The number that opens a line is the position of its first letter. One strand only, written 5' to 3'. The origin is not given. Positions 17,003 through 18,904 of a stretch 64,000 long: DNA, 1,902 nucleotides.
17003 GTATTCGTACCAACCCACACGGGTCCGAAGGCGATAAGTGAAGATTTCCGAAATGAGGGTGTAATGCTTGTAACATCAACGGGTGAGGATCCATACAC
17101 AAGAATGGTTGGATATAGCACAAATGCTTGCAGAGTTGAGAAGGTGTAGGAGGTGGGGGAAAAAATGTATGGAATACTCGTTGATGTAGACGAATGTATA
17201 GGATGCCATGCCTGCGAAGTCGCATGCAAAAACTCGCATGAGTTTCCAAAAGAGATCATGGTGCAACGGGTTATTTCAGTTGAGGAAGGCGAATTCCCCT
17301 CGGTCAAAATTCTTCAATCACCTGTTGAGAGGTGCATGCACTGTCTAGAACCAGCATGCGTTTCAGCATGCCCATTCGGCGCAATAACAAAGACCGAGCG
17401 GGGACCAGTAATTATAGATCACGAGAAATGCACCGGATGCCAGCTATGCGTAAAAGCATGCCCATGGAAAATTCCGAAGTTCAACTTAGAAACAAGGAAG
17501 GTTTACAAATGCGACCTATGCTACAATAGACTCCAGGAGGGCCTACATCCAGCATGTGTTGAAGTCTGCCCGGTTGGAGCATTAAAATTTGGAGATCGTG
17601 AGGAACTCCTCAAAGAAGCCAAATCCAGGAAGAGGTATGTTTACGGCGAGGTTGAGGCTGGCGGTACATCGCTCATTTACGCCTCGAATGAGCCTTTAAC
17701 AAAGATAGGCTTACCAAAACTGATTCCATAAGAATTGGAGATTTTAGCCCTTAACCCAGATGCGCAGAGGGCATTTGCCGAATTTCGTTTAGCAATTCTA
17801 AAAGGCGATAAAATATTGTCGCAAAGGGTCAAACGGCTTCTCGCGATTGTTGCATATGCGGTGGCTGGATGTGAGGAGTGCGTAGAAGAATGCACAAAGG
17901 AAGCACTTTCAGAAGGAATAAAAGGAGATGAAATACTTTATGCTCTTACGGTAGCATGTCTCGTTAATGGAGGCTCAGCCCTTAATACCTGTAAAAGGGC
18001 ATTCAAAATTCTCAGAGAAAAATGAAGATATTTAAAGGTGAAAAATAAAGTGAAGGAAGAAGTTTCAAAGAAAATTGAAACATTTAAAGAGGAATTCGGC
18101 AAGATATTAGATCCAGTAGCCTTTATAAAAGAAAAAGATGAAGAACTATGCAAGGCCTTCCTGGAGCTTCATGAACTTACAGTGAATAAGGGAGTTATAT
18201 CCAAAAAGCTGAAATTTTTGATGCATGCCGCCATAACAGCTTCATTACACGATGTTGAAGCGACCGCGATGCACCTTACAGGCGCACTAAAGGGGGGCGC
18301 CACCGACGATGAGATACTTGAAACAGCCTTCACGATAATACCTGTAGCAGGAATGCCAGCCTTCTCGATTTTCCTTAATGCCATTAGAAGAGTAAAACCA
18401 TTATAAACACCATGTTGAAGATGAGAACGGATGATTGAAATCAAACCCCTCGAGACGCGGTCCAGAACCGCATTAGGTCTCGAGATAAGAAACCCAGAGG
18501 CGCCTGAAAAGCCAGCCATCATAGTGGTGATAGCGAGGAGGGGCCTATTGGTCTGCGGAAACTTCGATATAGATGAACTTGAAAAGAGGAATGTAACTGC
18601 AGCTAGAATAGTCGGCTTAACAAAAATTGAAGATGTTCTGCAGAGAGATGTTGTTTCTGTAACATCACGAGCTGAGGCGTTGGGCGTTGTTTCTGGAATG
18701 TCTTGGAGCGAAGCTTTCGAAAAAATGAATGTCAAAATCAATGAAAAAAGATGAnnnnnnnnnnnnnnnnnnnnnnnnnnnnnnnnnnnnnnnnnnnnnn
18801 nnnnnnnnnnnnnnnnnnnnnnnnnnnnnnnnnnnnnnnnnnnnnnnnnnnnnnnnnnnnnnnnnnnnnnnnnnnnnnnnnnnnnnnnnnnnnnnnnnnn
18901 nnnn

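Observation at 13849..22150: Low-GC ~8.4 kb island: Cys-rich Lrp regulator, soluble Mo/W-bisPGD oxidoreductase and an unusual accessory gene set including a radical SAM/SPASM enzyme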

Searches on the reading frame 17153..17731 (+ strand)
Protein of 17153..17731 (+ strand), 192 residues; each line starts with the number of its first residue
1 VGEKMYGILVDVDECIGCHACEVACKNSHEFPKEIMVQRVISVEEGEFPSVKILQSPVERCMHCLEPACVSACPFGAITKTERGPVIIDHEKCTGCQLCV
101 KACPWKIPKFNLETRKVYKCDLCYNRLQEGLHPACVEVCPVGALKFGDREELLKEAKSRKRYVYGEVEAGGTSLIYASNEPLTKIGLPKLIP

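Call 5: search_protein_families(library=pfam, proteins=[window:17153-17731:+], max_evalue=0.01)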
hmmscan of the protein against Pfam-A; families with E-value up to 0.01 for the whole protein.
window:17153-17731:+ (192 aa): 15 families
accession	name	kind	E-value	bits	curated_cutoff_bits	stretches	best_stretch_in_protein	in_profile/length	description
PF13247.11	Fer4_11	-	3e-27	95.2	26.2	1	59-149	8-100/100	4Fe-4S dicluster domain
PF00037.32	Fer4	-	8.1e-16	57.5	21.1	2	86-106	1-21/24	4Fe-4S binding domain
PF12838.12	Fer4_7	-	9.6e-16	58.4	27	2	60-107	1-52/52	4Fe-4S dicluster domain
PF12797.12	Fer4_2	-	2.9e-14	52.4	24.5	2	85-105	2-22/22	4Fe-4S binding domain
PF13187.11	Fer4_9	-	2.8e-12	46.9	27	3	60-106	1-50/52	4Fe-4S dicluster domain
PF13237.11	Fer4_10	-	3.1e-11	43.5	25.5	2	86-140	2-53/53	4Fe-4S dicluster domain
PF12798.12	Fer4_3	-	1.2e-10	41.8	27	1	93-107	1-15/15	4Fe-4S binding domain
PF14697.11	Fer4_21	-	1.8e-10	41.2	35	2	59-105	6-53/59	4Fe-4S dicluster domain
PF12800.12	Fer4_4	-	3.5e-10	39.7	24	1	91-104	2-15/17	4Fe-4S binding domain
PF12837.12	Fer4_6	-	3.4e-09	36.7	25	1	87-104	3-20/24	4Fe-4S binding domain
PF13484.11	Fer4_16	-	3.4e-08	34.6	30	0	90-106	50-66/66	4Fe-4S double cluster binding domain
PF13183.11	Fer4_8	-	8.5e-07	29.9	27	1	12-76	2-67/68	4Fe-4S dicluster domain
PF25160.1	LdpA_Fe-S-bd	-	1.1e-05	25.5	27.6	1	63-106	4-41/49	LdpA Fe-S cluster-binding domain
PF13459.11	Fer4_15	-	1.6e-05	26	22.4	1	86-104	1-19/66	4Fe-4S single cluster domain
PF13534.11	Fer4_17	-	0.00037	21.4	22.2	0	12-27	43-58/61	4Fe-4S dicluster domain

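Call 6: search_protein_families(library=ncbifam, proteins=[window:17153-17731:+], max_evalue=0.01)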
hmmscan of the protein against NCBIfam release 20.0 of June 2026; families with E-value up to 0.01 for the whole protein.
window:17153-17731:+ (192 aa): 78 families (the best 25 are shown)
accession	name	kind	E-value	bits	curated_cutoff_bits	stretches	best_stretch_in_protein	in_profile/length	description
NF045715.1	sulf_resp_HmcB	equivalog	1.6e-45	155.5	420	1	5-187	36-244/307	sulfate respiration complex iron-sulfur protein HmcB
NF008134.0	PRK10882.1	equivalog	3.1e-43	148.1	263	3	60-159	112-218/329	hydrogenase 2 operon protein HybA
TIGR02951.1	DMSO_dmsB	equivalog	7e-40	136.7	214.1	1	6-154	2-158/161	DMSO/selenate family reductase complex B subunit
TIGR01582.1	FDH-beta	equivalog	1.2e-38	132.8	334.7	1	7-159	23-192/283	formate dehydrogenase subunit beta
TIGR03149.1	cyt_nit_nrfC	equivalog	1.7e-33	115.8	377.6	1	3-154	36-189/225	cytochrome c nitrite reductase Fe-S protein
NF041715.1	arsenate_red_ArrB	equivalog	3.2e-33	115.2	450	2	6-113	3-109/233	arsenate respiratory reductase iron-sulfur subunit ArrB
NF011569.0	PRK14993.1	equivalog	8.4e-31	107.3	416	1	4-150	42-189/244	tetrathionate reductase subunit TtrB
NF045797.1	DsrO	equivalog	4e-28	98.4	200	1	3-151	41-204/235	sulfate reduction electron transfer complex DsrMKJOP subunit DsrO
TIGR03478.1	DMSO_red_II_bet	subfamily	6.6e-27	94.3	480.7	2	45-147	116-218/321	DMSO reductase family type II enzyme, iron-sulfur subunit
TIGR01660.1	narH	equivalog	1.1e-26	93.3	524.05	2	38-145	161-267/492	nitrate reductase subunit beta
NF038355.1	FDH3_beta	equivalog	1.3e-26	93.8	240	1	8-115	5-108/180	formate dehydrogenase FDH3 subunit beta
NF009408.0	PRK12769.1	equivalog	3.4e-25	88.2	1003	1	8-162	5-160/659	formate-dependent uric acid utilization protein AegA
NF042979.1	EthbenzDh_ebdB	equivalog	4.2e-23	81.8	740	1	59-149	151-242/354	ethylbenzene dehydrogenase subunit beta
NF009451.0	PRK12809.1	equivalog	1.2e-22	80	1154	1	8-160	5-150/639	formate-dependent uric acid utilization protein YgfT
NF007382.0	PRK09898.1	equivalog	7.3e-22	77.9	213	1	7-146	59-200/208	ferredoxin-like protein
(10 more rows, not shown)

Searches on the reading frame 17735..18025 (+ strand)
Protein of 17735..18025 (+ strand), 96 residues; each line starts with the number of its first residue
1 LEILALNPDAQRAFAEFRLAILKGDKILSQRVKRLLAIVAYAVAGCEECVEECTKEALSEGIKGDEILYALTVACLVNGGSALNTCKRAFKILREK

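Call 5: search_protein_families(library=pfam, proteins=[window:17735-18025:+], max_evalue=0.01)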
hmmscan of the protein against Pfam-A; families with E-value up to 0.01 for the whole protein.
window:17735-18025:+ (96 aa): 1 family
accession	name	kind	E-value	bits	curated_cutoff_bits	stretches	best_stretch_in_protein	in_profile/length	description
PF02627.25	CMD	-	2.1e-12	47.3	23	1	8-90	1-82/84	Carboxymuconolactone decarboxylase family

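Call 6: search_protein_families(library=ncbifam, proteins=[window:17735-18025:+], max_evalue=0.01)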
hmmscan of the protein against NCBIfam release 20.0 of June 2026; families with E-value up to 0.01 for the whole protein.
window:17735-18025:+ (96 aa): 3 families
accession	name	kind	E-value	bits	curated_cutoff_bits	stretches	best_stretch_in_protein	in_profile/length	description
TIGR04169.1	perox_w_seleSAM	hypoth_equivalog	3.2e-08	33.6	120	1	5-84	17-95/109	arsenosugar biosynthesis-associated peroxidase-like protein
NF041537.1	ArsM_AhpD_UU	exception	0.00023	20.1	510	1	24-78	277-331/345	arsenite methyltransferase/AhpD domain selenoprotein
TIGR01926.1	peroxid_rel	subfamily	0.0025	17.6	81.8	1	2-52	34-85/178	peroxidase-related enzyme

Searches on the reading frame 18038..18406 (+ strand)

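Call 5: search_protein_families(library=pfam, proteins=[window:18038-18406:+], max_evalue=0.01)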
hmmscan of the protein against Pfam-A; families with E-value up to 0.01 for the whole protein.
window:18038-18406:+ (122 aa): 1 family
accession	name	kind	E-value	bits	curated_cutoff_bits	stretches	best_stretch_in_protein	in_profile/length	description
PF02627.25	CMD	-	5.2e-11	42.8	23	1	36-114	2-80/84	Carboxymuconolactone decarboxylase family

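Call 6: search_protein_families(library=ncbifam, proteins=[window:18038-18406:+], max_evalue=0.01)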
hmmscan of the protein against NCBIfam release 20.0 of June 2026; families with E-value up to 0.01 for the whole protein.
window:18038-18406:+ (122 aa): 1 family
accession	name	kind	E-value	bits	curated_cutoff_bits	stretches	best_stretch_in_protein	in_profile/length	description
TIGR02425.1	decarb_PcaC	equivalog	0.0029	17.7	155.7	1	52-111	51-110/123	4-carboxymuconolactone decarboxylase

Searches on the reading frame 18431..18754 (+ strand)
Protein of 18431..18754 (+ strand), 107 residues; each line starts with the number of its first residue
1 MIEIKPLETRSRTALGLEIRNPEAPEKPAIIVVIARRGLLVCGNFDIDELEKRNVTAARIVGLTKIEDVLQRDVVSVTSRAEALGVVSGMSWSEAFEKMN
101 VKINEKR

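Call 5: search_protein_families(library=pfam, proteins=[window:18431-18754:+], max_evalue=0.01)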
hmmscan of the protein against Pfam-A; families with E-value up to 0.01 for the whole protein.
window:18431-18754:+ (107 aa): 1 family
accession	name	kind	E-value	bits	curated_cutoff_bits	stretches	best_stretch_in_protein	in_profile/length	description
PF08827.16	DUF1805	-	2.4e-13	50.6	29.5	1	42-99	2-64/64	Domain of unknown function (DUF1805)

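Call 6: search_protein_families(library=ncbifam, proteins=[window:18431-18754:+], max_evalue=0.01)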
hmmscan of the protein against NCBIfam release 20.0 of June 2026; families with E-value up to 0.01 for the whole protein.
window:18431-18754:+ (107 aa): 0 families

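Call 41: search_solved_structures(query=window:18431-18754:+, max_evalue=1)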
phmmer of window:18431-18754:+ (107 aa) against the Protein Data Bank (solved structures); distinct sequences matched with E-value up to 1: 1.
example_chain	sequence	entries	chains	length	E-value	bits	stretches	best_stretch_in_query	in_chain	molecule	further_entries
1qw2_A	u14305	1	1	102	0.0018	21.4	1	30-92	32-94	conserved hypothetical protein TA1206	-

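Call 47: search_protein_families(library=padloc, proteins=[window:18431-18754:+], max_evalue=0.001)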
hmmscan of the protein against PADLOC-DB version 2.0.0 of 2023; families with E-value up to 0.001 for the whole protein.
window:18431-18754:+ (107 aa): 0 families
